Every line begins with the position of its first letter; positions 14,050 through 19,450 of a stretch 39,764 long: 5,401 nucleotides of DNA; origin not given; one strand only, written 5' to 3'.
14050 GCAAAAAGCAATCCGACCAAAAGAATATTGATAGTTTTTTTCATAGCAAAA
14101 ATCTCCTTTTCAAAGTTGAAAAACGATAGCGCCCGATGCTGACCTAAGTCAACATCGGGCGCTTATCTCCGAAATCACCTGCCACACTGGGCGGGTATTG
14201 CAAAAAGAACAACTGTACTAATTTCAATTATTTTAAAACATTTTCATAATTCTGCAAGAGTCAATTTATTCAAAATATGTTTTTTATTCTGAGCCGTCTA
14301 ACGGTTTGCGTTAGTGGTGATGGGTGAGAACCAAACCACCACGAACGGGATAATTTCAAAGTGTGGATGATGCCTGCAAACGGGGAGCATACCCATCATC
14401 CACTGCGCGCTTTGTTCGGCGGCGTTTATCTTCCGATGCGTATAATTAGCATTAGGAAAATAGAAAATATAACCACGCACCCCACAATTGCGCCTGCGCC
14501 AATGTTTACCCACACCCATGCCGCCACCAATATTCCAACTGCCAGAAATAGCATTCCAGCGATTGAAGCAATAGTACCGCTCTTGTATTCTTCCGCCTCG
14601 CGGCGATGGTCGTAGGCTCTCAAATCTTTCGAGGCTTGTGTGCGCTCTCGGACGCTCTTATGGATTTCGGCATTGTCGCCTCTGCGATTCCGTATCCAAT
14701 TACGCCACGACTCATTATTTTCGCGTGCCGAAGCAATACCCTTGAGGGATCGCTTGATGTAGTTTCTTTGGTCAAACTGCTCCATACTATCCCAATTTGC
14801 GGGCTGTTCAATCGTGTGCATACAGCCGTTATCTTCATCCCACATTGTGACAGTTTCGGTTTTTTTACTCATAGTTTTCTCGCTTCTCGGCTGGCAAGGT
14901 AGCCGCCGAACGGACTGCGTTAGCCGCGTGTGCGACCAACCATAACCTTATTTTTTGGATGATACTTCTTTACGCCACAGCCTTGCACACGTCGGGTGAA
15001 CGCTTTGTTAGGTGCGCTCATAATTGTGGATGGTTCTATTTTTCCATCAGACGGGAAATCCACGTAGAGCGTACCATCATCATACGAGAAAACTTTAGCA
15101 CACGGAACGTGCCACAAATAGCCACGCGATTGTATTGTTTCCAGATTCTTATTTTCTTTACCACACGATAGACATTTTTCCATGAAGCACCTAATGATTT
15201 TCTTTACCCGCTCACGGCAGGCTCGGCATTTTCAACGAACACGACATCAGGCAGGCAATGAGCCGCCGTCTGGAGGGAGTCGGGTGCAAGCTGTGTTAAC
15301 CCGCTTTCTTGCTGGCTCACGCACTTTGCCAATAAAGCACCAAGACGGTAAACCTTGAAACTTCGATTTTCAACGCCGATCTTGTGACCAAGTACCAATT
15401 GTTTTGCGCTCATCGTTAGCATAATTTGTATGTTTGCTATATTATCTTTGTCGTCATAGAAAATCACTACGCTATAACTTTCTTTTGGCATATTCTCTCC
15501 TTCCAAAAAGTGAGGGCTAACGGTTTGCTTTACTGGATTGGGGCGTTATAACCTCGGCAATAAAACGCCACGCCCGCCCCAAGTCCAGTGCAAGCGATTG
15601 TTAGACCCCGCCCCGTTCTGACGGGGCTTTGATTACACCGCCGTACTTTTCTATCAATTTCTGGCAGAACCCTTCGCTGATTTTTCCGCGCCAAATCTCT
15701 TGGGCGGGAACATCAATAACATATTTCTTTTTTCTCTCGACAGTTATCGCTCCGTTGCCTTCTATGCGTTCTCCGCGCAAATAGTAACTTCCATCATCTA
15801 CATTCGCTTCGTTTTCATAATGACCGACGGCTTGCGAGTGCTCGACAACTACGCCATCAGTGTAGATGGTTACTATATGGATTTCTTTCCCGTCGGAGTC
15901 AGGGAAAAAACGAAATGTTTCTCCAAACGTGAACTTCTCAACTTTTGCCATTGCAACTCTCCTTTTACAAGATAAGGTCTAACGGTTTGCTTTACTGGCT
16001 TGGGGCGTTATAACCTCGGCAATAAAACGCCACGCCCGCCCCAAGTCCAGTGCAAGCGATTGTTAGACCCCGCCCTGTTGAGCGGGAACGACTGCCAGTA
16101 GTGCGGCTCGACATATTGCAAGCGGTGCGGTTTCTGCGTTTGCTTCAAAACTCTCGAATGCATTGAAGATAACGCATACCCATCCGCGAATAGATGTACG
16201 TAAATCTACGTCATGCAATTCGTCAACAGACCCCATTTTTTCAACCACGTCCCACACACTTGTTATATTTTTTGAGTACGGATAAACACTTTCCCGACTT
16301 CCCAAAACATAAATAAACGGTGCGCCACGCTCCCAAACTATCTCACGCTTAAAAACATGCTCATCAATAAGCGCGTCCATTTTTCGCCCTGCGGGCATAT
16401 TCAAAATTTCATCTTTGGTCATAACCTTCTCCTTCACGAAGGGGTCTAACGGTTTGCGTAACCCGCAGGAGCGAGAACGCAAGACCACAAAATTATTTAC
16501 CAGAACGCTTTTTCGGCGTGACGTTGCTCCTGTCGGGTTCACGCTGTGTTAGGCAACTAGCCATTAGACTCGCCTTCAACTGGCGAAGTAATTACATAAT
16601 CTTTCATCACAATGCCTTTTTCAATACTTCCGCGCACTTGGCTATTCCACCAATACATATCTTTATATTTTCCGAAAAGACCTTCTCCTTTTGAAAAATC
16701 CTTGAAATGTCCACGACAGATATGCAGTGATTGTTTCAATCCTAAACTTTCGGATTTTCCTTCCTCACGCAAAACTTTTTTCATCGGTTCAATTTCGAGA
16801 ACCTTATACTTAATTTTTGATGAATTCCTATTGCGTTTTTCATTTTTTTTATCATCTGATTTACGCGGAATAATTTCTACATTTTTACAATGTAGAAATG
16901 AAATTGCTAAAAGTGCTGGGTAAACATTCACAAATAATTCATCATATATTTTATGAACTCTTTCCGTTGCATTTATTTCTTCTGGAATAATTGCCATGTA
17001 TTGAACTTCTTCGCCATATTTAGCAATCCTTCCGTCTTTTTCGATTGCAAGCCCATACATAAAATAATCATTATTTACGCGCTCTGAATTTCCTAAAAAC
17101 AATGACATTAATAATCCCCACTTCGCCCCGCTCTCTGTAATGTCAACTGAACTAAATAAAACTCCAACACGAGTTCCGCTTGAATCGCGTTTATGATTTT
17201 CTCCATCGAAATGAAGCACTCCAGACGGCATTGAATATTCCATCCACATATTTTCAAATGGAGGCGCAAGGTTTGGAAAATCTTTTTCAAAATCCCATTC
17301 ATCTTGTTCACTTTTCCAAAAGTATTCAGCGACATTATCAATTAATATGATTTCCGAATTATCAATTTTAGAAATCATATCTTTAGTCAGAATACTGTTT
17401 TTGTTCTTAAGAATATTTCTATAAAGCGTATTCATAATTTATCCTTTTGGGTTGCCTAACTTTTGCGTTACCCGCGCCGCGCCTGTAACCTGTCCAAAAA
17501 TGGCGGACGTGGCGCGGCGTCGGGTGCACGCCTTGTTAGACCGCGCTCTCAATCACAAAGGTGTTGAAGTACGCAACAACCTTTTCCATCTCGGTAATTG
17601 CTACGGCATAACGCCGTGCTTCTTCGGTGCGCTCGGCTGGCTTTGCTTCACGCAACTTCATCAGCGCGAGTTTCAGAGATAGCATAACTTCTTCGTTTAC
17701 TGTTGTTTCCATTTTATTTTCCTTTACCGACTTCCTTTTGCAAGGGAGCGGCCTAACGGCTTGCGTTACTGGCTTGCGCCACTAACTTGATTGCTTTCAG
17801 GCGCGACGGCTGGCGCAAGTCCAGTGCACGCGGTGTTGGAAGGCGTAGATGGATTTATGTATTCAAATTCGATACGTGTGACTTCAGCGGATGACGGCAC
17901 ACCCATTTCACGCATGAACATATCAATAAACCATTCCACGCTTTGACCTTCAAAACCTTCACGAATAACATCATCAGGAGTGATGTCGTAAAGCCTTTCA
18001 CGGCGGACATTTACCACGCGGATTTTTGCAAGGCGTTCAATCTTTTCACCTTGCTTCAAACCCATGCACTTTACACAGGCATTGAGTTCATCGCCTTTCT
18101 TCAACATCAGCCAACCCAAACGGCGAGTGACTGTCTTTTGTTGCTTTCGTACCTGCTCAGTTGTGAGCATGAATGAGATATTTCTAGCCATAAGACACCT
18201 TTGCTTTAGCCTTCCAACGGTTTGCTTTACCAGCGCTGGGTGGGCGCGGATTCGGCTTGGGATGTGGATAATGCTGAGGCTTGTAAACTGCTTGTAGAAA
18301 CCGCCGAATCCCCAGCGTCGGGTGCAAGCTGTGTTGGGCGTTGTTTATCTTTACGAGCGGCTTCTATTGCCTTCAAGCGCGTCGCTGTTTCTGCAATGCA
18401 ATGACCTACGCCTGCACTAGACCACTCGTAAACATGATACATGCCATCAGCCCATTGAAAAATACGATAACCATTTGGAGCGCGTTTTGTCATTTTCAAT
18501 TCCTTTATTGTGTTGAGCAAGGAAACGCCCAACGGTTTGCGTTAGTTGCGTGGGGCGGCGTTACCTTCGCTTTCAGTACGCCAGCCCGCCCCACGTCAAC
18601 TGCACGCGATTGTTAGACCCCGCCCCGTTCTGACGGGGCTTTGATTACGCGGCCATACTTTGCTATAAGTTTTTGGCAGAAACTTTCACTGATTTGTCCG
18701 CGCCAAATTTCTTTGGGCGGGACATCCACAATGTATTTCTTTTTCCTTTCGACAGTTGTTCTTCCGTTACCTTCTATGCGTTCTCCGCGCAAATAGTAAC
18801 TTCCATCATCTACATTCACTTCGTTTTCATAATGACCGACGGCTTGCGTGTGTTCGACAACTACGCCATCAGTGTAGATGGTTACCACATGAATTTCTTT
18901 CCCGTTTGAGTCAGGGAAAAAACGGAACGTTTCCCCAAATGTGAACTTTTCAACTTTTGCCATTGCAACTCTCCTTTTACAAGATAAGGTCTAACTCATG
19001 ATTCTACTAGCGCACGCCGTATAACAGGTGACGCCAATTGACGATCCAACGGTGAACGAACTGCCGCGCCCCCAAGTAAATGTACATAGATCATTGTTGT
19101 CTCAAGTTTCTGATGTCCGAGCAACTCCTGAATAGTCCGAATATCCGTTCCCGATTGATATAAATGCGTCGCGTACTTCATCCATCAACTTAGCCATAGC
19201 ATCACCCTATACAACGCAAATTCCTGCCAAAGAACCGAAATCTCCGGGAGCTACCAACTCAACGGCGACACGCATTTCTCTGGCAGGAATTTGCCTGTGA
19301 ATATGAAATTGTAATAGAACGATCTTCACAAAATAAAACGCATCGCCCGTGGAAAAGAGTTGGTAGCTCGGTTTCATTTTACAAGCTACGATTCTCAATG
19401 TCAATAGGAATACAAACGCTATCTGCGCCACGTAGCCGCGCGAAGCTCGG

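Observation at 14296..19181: Integron-type cassette array (10 cassettes, 10 attC-like sites, intI remnant) inside a tailed-phage genome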

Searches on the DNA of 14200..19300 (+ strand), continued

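Call 31: search_with_rna_model(model_id=R1, sources=[L049, L050, L051, L052, L053, L054, L055, L056, L057, L058, L059, L060, L061, L062, L063, L064, L065, L066, L067, L068, L069, L070, L071, L072, L073, L074, L075, L076, L077, L078, L079], max_evalue=0.01)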
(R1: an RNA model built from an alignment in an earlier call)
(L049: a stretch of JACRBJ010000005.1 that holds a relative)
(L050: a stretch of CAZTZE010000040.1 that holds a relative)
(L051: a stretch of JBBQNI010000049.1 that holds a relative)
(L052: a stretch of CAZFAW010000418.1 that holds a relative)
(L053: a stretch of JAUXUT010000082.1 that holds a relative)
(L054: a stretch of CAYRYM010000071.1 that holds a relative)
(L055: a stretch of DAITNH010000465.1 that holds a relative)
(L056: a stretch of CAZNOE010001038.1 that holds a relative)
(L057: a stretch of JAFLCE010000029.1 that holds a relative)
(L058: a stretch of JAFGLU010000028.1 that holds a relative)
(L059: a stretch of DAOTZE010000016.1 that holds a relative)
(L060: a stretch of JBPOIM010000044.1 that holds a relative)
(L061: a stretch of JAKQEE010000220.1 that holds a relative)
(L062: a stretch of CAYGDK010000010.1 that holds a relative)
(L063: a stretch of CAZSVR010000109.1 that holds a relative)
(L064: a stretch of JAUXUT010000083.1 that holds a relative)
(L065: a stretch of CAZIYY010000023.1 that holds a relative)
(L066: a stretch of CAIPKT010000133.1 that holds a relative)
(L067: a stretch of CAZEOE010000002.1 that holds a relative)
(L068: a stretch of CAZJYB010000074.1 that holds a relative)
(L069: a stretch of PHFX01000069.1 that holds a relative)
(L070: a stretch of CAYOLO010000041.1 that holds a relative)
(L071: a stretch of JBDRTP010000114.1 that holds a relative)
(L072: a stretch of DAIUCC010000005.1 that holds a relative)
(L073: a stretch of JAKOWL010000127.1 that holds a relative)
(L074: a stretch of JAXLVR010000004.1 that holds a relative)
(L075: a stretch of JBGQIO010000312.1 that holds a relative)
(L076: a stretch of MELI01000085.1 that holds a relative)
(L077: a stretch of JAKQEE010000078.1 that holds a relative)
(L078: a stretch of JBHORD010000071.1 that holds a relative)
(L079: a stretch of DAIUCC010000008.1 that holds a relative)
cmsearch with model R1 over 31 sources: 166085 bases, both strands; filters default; matches with E-value up to 0.01: 124.
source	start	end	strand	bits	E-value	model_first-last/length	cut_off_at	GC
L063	1787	1910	-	89.4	1.7e-21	1-109/109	no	0.55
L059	2194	2301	+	83.2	8.3e-20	1-109/109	no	0.52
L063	5452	5579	-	81.8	2e-19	1-109/109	no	0.59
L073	1856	1947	-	80.7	3.8e-19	1-109/109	no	0.55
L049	7349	7453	-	80.6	4.2e-19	1-109/109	no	0.59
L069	3206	3334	+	80.5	4.3e-19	1-109/109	no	0.56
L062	3075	3185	+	79.1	1e-18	1-109/109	no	0.56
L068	5232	5360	-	78.1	2e-18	1-109/109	no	0.54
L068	7728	7856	-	77.5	2.8e-18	1-109/109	no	0.5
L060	1652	1740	-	77.2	3.4e-18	1-109/109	no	0.66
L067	2739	2829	-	77.1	3.6e-18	1-109/109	no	0.58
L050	3961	4089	+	76.6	5.1e-18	1-109/109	no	0.55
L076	5095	5199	-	76.3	5.8e-18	1-109/109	no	0.61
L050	4437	4530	+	75.3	1.1e-17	1-109/109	no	0.53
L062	4300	4427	+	75.3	1.1e-17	1-109/109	no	0.59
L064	3117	3206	-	75.2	1.2e-17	1-109/109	no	0.59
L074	460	589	+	74.6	1.7e-17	1-109/109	no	0.59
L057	3684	3813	-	73.7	3e-17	1-109/109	no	0.61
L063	3723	3816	-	73.6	3.3e-17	1-109/109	no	0.53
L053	9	139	-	72.7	5.7e-17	1-109/109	no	0.54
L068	3657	3746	-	72.2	7.7e-17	1-109/109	no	0.61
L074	5240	5369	+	71.8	9.8e-17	1-109/109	no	0.61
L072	5828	5917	+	71.2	1.4e-16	1-109/109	no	0.62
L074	1472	1601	+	71.1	1.5e-16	1-109/109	no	0.57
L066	6457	6554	+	71.1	1.6e-16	1-109/109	no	0.54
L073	1507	1631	-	71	1.6e-16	1-109/109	no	0.58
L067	278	369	-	71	1.6e-16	1-109/109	no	0.62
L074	2538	2667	+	70.8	1.9e-16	1-109/109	no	0.56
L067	2268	2392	-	70.7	2e-16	1-109/109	no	0.53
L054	232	337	+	70.5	2.3e-16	1-109/109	no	0.57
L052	2416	2506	-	70.4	2.4e-16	1-109/109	no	0.57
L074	6139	6268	+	70.4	2.4e-16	1-109/109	no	0.58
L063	4754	4884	-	70.2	2.6e-16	1-109/109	no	0.55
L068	4411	4531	-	70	3e-16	1-109/109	no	0.55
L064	2008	2138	-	69.7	3.7e-16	1-109/109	no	0.52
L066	5589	5717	+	69.3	4.7e-16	1-109/109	no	0.53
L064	1068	1197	-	68.7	6.9e-16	1-109/109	no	0.52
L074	3665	3794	+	68.7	7e-16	1-109/109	no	0.65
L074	4563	4692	+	68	1e-15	1-109/109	no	0.6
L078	1896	2015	+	67.5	1.4e-15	1-109/109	no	0.64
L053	1612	1741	-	66.1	3.5e-15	1-109/109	no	0.47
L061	1277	1372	-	65.8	4.1e-15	1-109/109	no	0.59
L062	2126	2215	+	65.1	6.6e-15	1-109/109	no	0.62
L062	2397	2487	+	64.7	8.4e-15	1-109/109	no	0.59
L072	6070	6159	+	64.3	1.1e-14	1-109/109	no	0.62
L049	7826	7953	-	64.2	1.1e-14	1-109/109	no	0.52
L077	486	579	+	63.6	1.7e-14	1-109/109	no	0.49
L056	1761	1852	+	63.1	2.2e-14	1-109/109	no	0.63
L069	4486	4578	+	62.4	3.5e-14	1-109/109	no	0.52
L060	1082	1174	-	62.2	3.9e-14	1-109/109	no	0.53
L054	929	1052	+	62.2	4e-14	1-109/109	no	0.55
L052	578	705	-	61.9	4.6e-14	1-109/109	no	0.53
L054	1593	1709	+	61.4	6.4e-14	1-109/109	no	0.54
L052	1008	1104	-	59.9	1.7e-13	1-109/109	no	0.59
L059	431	539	+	59.7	1.9e-13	1-109/109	no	0.63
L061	985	1074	-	59.5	2.1e-13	1-109/109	no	0.59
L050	4673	4764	+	59.4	2.3e-13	1-109/109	no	0.54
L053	506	597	-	59.3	2.4e-13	1-109/109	no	0.55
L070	550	643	-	59.3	2.4e-13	1-109/109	no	0.66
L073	948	1046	-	59.2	2.5e-13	1-109/109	no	0.63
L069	781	909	+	59.1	2.7e-13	1-109/109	no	0.57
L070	1594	1683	-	59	3e-13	1-109/109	no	0.61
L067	3043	3169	-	58.2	4.6e-13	1-109/109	no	0.59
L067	1931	2053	-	57.8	6e-13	1-109/109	no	0.53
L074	1186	1292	+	57.6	6.9e-13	1-109/109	no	0.61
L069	4159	4249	+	57.5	7.4e-13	1-109/109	no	0.58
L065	138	229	-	57.4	7.7e-13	1-109/109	no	0.61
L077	141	269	+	57.3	8.6e-13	1-109/109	no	0.55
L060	1316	1444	-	56.7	1.2e-12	1-109/109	no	0.5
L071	2627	2718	+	56.4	1.4e-12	1-109/109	no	0.63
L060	650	708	-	56.2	1.7e-12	1-109/109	no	0.61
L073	2234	2324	-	56.2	1.7e-12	1-109/109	no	0.62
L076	4430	4552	-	55.9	2.1e-12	1-109/109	no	0.6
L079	4838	4968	+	55.8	2.2e-12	1-109/109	no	0.6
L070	299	395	-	55.6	2.5e-12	1-109/109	no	0.56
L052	2124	2246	-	55.4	2.7e-12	1-109/109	no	0.59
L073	590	715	-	55.3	3e-12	1-109/109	no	0.6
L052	270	360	-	55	3.5e-12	1-109/109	no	0.52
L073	2803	2909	-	54.8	4.1e-12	1-109/109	no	0.64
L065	798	891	-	54.3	5.4e-12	1-109/109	no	0.61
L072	6775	6902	+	54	6.6e-12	1-109/109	no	0.59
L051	1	90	+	53.9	6.8e-12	3-109/109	5'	0.63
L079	3685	3814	+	53.7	7.7e-12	1-109/109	no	0.57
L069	4685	4810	+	53.6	8.6e-12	1-109/109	no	0.54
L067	827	954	-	53.3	9.9e-12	1-109/109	no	0.59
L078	2238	2332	+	53.1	1.1e-11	1-109/109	no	0.66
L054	1265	1392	+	53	1.2e-11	1-109/109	no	0.56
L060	1956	2155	-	52.2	2e-11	1-109/109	no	0.48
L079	6829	6935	+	52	2.2e-11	1-109/109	no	0.61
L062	4610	4705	+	50.6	5.4e-11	1-109/109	no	0.6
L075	3079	3170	-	49.7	9.4e-11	1-109/109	no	0.6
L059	677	803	+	49.6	1e-10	1-109/109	no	0.61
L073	2465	2591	-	49.4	1.1e-10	1-109/109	no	0.58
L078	2549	2671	+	48.6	1.9e-10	1-109/109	no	0.59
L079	5950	6079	+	48.3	2.2e-10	1-109/109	no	0.56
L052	1722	1847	-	48.2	2.4e-10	1-109/109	no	0.59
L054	497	618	+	48.1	2.5e-10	1-109/109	no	0.61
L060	850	975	-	47.6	3.4e-10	1-109/109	no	0.55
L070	1261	1356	-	47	5.2e-10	1-109/109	no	0.66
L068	6130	6260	-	46.8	5.9e-10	1-109/109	no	0.5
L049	6005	6112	-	46.3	8e-10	1-109/109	no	0.56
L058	426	527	-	45.2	1.5e-09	1-109/109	no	0.6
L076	3506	3577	-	44.9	1.9e-09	1-109/109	no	0.72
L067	1513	1644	-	44.7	2.1e-09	1-109/109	no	0.54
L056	758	829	+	43.7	4e-09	1-109/109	no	0.67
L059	1409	1534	+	43.3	5e-09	1-109/109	no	0.6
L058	3208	3338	-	43.3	5e-09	1-109/109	no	0.49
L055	762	852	+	43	6.3e-09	1-109/109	no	0.59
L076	2802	2862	-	42.8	7e-09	1-109/109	no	0.64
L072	5485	5612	+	42.4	8.8e-09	1-109/109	no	0.54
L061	414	547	-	41.8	1.3e-08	1-109/109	no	0.61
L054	1949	2015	+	37.7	1.7e-07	1-84/109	3'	0.61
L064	91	224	-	35.4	7.1e-07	1-109/109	no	0.57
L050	1781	1844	+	34.1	1.6e-06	1-109/109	no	0.73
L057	5759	5855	-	33.5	2.3e-06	1-109/109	no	0.58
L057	5129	5225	-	29.9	2.1e-05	1-109/109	no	0.54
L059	109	219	+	29.5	2.9e-05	1-109/109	no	0.59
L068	6865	7015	-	26.5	0.00018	1-109/109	no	0.53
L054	155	199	+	26.4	0.0002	1-109/109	no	0.71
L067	3385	3574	-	25.7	0.0003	1-109/109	no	0.53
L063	1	82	-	24.6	0.00058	1-62/109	3'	0.55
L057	6432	6546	-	21.6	0.0037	1-109/109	no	0.6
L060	1652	1740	+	21.6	0.0039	1-109/109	no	0.66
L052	1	51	-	20.4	0.0081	1-49/109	3'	0.47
